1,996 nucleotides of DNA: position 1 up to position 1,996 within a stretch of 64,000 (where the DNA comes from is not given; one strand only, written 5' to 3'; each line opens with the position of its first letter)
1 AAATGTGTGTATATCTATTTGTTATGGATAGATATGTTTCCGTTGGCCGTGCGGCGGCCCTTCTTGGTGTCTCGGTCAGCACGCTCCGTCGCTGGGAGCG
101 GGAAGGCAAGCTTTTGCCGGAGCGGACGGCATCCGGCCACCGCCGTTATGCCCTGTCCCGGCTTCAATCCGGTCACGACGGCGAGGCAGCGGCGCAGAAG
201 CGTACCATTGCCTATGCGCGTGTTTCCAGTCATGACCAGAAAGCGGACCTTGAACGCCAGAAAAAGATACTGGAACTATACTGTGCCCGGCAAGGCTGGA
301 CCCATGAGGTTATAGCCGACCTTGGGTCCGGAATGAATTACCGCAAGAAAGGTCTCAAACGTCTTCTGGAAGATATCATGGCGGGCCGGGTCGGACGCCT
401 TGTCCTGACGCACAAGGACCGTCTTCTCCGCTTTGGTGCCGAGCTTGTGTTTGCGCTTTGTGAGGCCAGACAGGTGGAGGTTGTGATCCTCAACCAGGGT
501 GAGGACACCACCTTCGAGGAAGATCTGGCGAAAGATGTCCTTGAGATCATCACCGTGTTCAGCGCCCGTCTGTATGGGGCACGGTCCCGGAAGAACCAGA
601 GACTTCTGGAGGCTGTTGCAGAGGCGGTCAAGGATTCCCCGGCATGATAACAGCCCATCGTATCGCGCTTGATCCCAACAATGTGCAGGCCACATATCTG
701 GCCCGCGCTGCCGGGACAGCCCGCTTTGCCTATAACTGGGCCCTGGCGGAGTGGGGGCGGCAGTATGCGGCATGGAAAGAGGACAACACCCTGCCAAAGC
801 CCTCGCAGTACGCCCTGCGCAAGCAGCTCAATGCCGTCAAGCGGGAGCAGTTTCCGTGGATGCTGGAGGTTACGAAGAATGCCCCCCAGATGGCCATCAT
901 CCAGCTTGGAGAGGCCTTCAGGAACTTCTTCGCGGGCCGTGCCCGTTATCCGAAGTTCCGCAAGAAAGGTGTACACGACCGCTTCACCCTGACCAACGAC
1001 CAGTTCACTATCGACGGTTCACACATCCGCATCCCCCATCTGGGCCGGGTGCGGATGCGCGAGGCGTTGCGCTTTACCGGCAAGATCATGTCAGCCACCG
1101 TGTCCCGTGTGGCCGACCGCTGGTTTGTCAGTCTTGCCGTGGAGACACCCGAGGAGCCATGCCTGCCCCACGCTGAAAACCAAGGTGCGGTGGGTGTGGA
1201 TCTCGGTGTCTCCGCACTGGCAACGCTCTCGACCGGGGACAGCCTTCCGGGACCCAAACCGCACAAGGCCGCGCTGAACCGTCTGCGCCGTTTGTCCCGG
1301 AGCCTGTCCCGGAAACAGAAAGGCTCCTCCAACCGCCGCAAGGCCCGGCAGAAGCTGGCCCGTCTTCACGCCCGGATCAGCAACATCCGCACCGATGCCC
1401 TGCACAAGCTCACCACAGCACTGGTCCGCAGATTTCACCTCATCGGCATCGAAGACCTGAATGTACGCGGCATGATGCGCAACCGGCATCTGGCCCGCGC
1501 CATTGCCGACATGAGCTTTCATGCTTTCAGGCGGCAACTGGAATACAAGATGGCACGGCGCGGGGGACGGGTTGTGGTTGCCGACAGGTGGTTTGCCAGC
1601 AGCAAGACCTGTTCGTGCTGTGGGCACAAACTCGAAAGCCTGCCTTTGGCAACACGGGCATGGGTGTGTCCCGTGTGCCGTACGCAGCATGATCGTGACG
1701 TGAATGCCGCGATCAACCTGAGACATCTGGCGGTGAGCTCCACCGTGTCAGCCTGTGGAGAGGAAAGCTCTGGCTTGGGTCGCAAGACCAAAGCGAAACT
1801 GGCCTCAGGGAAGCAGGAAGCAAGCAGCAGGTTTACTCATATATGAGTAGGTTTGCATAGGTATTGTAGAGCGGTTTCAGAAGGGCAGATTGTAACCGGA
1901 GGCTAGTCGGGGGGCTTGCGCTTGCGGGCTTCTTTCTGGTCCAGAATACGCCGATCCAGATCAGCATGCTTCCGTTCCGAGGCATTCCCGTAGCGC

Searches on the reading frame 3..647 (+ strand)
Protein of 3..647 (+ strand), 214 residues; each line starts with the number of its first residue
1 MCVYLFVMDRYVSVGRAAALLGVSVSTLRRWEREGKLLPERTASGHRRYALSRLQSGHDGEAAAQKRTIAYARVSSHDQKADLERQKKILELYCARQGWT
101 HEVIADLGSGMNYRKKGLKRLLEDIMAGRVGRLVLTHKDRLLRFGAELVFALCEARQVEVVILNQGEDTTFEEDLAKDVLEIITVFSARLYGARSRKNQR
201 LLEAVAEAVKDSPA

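Call 73: search_protein_families(library=pfam, proteins=[window:3-647:+], max_evalue=0.0001)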
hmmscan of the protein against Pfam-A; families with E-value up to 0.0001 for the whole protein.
window:3-647:+ (214 aa): 5 families
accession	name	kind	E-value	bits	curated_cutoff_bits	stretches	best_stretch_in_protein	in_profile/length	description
PF00239.26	Resolvase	-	2.6e-22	79.9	23.3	1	69-199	2-136/145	Resolvase, N terminal domain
PF00376.29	MerR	-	2.2e-14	53.4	28.2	1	13-49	1-38/38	MerR family regulatory protein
PF13411.12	MerR_1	-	2.9e-09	37.4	21.6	1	13-50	2-39/69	MerR HTH family regulatory protein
PF12728.13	HTH_17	-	2.2e-05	25.1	27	1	12-53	2-42/51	Helix-turn-helix domain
PF13384.12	HTH_23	-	3.3e-05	24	24.6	0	12-31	18-37/50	Homeodomain-like domain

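Call 79: search_protein_families(library=padloc, alignment_id=A6, max_evalue=0.00001)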
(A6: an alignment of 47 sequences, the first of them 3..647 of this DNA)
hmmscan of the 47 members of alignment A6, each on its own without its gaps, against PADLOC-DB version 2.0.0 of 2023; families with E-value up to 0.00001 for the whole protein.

A. member 1, window:3-647:+ (214 aa): 1 family
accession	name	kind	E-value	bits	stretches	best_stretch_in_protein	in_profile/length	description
PDLC04133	mad1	-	2e-12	45.2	1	8-49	2-42/60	mads_1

B. families by the number of members that match (of 47 scanned): 28 families (the first 25 are shown)
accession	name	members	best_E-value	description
PDLC04135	mad3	2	7.3e-30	mads_3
PDLC04140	mad8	2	1.1e-09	mads_8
PDLC00933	Cas12u4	1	3.1e-89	Cas12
PDLC01700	Cas12f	1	1.1e-88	CAS-V-F; effector__SPE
PDLC01691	Cas12f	1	1.2e-55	CAS-V-F; effector__SPE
PDLC01674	Cas12f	1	3.1e-54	CAS-V-F; effector__SPE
PDLC01678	Cas12f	1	3.1e-54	Cas14c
PDLC01039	Csx1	1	2.2e-51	found elsewhere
PDLC00931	Cas12u2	1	2e-39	Cas12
PDLC01698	Cas12f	1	4.8e-37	CAS-V-F; effector__SPE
PDLC01690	Cas12f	1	4.6e-24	CAS-V-F; effector__SPE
PDLC00932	Cas12u3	1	6.3e-16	Cas12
PDLC00759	Effector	1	1.4e-15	PN-superfamily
PDLC01699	Cas12f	1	1.5e-14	CAS-V-F; effector__SPE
PDLC03963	SoFic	1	2.6e-14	-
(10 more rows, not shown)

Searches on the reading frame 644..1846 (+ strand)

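Call 73: search_protein_families(library=pfam, proteins=[window:644-1846:+], max_evalue=0.0001)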
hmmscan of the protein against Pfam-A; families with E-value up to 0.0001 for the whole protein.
window:644-1846:+ (400 aa): 3 families
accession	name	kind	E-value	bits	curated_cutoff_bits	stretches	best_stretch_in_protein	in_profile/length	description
PF01385.25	OrfB_IS605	-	1.9e-33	115.7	30.5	1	165-280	3-119/120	Probable transposase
PF07282.18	Cas12f1-like_TNB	-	1.3e-23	83.4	26.3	1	292-359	1-60/60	Cas12f1-like, TNB domain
PF12323.14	HTH_OrfB_IS605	-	1.4e-13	50.6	21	1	1-43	1-44/47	Helix-turn-helix domain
